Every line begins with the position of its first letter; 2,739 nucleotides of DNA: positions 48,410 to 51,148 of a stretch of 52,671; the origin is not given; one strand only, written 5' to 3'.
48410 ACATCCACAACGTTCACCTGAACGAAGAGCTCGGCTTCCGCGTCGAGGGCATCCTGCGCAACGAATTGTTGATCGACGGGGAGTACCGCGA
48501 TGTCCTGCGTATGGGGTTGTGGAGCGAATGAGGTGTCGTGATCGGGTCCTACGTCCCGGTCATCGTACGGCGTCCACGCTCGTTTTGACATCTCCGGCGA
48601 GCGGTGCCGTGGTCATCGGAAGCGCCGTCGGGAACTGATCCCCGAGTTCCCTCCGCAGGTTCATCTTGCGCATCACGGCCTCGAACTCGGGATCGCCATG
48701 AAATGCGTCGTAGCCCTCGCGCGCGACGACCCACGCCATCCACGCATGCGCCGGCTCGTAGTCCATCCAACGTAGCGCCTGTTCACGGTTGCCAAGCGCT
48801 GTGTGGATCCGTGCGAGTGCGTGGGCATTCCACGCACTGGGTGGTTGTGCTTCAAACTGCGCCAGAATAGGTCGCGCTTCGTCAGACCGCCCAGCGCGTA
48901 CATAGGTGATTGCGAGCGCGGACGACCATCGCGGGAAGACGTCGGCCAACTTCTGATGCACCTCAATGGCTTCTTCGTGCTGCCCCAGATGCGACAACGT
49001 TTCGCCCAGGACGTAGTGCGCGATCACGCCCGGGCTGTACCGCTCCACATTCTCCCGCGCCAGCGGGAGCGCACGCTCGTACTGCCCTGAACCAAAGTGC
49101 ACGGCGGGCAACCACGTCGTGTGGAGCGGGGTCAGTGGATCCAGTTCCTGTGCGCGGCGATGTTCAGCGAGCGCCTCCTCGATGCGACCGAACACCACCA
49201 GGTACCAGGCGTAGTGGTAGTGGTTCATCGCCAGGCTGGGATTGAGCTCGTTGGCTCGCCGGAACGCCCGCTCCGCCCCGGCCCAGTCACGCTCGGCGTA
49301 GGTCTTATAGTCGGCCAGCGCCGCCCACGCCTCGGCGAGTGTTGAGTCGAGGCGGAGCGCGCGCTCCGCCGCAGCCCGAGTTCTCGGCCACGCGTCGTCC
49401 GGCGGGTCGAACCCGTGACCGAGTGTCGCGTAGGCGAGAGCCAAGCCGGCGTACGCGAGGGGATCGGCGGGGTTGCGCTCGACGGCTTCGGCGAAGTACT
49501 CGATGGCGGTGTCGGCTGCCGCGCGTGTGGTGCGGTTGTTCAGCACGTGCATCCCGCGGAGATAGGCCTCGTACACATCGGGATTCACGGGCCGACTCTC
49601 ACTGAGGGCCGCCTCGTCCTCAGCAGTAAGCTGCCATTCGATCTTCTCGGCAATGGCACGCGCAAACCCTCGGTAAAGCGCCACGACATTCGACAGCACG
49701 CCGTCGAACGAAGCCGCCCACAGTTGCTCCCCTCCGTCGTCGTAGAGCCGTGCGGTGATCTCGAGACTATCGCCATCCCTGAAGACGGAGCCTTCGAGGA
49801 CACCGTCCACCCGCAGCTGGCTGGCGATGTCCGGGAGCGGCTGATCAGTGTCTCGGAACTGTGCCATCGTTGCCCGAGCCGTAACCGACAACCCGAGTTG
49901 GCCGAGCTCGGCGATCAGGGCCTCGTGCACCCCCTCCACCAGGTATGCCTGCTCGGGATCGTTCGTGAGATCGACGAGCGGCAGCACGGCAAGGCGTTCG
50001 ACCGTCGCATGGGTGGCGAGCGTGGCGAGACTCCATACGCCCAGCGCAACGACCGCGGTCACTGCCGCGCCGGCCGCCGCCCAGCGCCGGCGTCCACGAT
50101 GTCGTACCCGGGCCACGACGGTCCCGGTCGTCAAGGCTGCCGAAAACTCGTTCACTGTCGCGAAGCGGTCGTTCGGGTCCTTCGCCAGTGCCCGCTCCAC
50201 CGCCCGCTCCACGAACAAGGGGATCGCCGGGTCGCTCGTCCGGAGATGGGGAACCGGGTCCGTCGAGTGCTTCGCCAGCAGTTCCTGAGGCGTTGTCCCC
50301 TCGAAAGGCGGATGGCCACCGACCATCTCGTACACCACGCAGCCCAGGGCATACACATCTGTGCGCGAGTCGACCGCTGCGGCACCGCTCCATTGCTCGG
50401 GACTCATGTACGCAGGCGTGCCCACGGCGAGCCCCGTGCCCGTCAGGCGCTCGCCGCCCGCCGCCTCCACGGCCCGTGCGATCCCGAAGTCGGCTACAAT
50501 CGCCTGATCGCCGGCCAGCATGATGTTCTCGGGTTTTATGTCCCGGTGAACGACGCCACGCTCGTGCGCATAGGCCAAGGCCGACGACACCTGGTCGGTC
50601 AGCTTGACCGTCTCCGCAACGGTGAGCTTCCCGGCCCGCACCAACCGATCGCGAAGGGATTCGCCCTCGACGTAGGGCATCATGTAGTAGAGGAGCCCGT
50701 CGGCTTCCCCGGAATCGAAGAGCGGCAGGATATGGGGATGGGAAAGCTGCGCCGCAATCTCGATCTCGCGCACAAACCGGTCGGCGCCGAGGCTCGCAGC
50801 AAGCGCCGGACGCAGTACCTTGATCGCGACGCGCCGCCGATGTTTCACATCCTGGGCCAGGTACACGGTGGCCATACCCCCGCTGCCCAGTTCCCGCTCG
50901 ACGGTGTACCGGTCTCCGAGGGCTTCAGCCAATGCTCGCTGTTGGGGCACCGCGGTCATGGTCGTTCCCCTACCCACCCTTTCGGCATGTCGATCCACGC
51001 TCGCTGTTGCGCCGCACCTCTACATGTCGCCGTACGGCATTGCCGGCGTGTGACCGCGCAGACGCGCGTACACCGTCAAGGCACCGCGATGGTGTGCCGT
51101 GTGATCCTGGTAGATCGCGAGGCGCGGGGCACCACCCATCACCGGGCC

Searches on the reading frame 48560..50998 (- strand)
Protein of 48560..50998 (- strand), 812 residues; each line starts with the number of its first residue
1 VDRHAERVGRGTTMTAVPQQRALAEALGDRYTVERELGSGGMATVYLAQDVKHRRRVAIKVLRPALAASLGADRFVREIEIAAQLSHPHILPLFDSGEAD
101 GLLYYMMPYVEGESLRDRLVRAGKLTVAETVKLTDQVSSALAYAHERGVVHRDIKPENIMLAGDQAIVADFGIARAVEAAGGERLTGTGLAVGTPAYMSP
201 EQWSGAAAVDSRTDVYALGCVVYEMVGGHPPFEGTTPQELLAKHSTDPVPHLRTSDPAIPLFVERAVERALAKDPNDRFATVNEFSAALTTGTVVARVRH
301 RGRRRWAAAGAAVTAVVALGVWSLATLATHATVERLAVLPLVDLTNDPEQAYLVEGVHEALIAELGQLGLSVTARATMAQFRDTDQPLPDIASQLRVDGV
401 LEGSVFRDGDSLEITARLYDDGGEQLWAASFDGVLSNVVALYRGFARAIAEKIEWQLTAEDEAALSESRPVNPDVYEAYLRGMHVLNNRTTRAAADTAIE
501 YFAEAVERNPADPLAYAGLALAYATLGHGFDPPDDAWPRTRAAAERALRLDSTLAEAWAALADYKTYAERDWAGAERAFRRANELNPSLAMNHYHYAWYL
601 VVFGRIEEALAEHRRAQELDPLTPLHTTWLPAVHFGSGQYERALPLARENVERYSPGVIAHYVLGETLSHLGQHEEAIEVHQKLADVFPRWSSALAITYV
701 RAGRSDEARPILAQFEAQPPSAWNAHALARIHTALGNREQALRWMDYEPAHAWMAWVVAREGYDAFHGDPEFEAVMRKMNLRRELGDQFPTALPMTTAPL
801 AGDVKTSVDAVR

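Call 46: search_protein_families(library=pfam, proteins=[window:48560-50998:-], max_evalue=0.00001)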
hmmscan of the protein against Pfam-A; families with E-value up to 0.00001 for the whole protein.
window:48560-50998:- (812 aa): 12 families
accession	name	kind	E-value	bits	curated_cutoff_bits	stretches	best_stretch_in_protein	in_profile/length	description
PF00069.31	Pkinase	-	1.7e-49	169.1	31.7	1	31-279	1-252/263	Protein kinase domain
PF07714.23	PK_Tyr_Ser-Thr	-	3e-32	112.4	23.1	1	33-278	3-248/258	Protein tyrosine and serine/threonine kinase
PF13431.12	TPR_17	-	6.1e-12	45.3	24.4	0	502-527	2-27/34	Tetratricopeptide repeat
PF14559.12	TPR_19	-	4.3e-11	43.4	25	0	701-745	3-48/68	Tetratricopeptide repeat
PF13428.12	TPR_14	-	5.9e-10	39.3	23.5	0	694-730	6-43/44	Tetratricopeptide repeat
PF12895.13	ANAPC3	-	4.6e-09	36.9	27.2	0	623-680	22-78/82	Anaphase-promoting complex, cyclosome, subunit 3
PF13432.12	TPR_16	-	1.5e-07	32.1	32.7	0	634-683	7-56/65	Tetratricopeptide repeat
PF13176.12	TPR_7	-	3.2e-07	30.4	27.9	0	660-684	1-25/36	Tetratricopeptide repeat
PF07719.23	TPR_2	-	3.6e-07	30.2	27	0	660-685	3-28/34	Tetratricopeptide repeat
PF13424.12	TPR_12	-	1.1e-06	29.1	30.1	0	640-687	26-74/77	Tetratricopeptide repeat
PF00515.34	TPR_1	-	2e-06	27.8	27.8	0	659-683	2-26/34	Tetratricopeptide repeat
PF13181.12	TPR_8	-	2.8e-06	27.5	25.7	0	660-680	3-23/34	Tetratricopeptide repeat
